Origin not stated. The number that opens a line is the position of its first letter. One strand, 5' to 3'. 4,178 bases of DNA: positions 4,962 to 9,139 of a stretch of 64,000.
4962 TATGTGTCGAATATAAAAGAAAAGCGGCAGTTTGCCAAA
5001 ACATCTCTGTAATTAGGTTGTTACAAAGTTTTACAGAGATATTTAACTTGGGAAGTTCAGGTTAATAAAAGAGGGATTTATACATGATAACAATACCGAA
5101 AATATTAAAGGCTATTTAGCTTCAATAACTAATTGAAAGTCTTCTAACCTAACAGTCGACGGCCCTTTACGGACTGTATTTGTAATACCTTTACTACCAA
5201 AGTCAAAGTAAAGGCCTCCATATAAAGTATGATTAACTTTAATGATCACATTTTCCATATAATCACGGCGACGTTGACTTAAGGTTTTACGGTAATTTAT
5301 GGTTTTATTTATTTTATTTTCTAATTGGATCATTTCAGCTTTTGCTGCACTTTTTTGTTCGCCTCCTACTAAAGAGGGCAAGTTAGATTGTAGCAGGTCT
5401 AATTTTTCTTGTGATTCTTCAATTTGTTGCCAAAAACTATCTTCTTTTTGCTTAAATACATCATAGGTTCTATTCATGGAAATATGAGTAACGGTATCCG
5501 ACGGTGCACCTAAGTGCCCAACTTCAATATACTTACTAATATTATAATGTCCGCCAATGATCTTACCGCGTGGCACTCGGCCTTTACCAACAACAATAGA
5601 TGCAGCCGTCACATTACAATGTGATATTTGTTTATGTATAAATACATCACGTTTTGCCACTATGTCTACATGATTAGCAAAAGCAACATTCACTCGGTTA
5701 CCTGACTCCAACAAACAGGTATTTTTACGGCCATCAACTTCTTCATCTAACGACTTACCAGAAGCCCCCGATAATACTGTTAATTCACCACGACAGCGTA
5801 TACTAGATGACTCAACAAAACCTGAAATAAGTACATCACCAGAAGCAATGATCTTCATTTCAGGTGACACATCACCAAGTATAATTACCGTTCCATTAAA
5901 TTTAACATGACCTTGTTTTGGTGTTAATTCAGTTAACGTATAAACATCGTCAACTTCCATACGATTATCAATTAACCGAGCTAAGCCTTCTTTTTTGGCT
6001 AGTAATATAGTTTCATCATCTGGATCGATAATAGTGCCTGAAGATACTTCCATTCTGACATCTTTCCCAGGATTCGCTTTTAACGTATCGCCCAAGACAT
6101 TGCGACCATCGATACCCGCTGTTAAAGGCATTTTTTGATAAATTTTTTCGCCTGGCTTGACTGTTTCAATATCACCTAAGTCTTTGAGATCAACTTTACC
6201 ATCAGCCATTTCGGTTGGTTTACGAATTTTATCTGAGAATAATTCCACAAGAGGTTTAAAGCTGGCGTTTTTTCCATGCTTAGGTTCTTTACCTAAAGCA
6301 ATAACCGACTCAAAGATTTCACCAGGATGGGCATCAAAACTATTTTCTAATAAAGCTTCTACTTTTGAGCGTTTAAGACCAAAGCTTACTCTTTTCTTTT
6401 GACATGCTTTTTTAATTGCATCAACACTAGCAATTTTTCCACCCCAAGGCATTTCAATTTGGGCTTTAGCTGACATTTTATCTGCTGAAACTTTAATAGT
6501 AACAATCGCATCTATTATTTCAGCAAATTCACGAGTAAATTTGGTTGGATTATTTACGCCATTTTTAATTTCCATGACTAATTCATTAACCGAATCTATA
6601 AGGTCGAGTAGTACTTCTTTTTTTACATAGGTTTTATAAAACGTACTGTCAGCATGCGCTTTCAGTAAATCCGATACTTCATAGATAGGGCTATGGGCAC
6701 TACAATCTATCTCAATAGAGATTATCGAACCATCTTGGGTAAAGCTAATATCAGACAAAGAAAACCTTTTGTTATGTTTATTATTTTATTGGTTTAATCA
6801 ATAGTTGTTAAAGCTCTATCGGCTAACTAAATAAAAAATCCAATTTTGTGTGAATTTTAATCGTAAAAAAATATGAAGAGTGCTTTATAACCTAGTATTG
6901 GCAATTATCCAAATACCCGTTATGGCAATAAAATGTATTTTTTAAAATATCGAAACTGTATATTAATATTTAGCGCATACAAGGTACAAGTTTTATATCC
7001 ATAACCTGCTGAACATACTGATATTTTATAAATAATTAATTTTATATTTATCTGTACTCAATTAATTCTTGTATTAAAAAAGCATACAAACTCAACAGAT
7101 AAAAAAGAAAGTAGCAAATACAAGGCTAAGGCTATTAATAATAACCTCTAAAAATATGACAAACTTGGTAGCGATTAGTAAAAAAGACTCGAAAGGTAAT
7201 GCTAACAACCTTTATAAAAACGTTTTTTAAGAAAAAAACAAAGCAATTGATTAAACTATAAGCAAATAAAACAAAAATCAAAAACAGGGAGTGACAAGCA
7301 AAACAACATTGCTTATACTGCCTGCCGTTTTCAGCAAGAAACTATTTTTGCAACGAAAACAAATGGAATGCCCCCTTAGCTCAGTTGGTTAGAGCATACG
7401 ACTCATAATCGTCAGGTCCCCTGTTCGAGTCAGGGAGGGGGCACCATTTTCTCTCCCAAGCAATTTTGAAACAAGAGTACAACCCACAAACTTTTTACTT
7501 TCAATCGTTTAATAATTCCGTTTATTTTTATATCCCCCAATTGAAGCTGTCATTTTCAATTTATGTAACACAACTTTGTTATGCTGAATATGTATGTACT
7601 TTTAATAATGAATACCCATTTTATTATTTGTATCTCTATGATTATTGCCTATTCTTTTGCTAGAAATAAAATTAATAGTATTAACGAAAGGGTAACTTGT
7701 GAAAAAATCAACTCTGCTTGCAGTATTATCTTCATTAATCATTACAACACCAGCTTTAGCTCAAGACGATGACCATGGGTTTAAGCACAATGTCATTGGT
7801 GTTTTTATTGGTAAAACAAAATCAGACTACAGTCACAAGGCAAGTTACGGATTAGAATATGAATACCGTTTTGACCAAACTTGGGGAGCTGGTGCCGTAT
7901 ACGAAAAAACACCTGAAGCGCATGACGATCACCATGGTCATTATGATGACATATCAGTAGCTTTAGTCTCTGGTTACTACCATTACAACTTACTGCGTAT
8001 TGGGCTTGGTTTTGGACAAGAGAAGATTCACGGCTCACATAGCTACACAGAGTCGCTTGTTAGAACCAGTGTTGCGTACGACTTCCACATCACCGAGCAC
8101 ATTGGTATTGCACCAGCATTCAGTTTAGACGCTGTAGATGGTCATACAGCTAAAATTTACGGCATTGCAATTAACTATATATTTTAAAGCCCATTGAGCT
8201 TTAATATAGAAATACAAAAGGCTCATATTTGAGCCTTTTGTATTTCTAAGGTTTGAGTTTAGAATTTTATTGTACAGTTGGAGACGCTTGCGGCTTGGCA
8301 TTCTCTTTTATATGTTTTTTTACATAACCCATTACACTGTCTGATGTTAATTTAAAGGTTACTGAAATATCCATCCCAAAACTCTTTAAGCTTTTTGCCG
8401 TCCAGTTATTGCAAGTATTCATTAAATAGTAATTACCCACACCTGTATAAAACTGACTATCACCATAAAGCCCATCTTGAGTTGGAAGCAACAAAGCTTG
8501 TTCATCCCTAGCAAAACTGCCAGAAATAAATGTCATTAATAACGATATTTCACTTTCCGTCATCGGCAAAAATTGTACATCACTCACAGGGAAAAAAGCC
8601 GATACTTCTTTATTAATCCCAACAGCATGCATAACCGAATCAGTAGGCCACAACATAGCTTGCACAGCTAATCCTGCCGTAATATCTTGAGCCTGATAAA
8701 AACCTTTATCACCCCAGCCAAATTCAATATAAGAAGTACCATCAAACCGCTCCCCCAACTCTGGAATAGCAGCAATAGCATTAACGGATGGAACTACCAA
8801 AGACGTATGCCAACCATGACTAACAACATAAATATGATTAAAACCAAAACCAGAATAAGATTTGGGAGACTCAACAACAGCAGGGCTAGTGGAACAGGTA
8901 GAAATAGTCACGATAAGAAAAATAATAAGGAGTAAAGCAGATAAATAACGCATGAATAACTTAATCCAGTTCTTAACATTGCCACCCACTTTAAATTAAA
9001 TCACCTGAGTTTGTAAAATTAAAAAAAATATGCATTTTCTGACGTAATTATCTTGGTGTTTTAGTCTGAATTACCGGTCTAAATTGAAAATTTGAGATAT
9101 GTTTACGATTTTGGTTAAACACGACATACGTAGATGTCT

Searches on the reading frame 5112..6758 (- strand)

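Call 58: search_protein_families(library=pfam, proteins=[window:5112-6758:-], max_evalue=0.00001)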
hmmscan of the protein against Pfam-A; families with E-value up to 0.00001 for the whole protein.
window:5112-6758:- (548 aa): 2 families
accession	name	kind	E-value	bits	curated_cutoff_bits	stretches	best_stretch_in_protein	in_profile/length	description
PF20250.3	FapA_N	-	1.8e-47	161.4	27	1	86-263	1-176/178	Flagellar Assembly Protein A N-terminal region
PF03961.19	FapA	-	4.3e-44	151.6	31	1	271-540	1-269/272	Flagellar Assembly Protein A beta solenoid domain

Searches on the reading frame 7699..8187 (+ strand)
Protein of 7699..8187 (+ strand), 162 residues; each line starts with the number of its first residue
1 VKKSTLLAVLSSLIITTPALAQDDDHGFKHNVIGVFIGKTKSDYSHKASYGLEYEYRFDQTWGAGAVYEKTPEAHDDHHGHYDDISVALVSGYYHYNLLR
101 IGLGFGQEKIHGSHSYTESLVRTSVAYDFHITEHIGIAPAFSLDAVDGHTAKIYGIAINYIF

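Call 80: search_protein_families(library=pfam, proteins=[window:7699-8187:+], max_evalue=0.00001)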
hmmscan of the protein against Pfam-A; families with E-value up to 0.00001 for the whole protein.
window:7699-8187:+ (162 aa): 1 family
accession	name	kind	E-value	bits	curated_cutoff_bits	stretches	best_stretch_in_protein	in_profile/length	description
PF13505.12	OMP_b-brl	-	3.8e-06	27.6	28.7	1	8-136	2-145/175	Outer membrane protein beta-barrel domain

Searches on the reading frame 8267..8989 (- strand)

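Call 58: search_protein_families(library=pfam, proteins=[window:8267-8989:-], max_evalue=0.00001)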
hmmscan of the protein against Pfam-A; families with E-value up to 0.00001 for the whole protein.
window:8267-8989:- (240 aa): 1 family
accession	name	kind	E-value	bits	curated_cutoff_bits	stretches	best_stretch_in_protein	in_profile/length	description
PF09601.15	DUF2459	-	3.4e-37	128.3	27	1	53-213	1-169/171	Protein of unknown function (DUF2459)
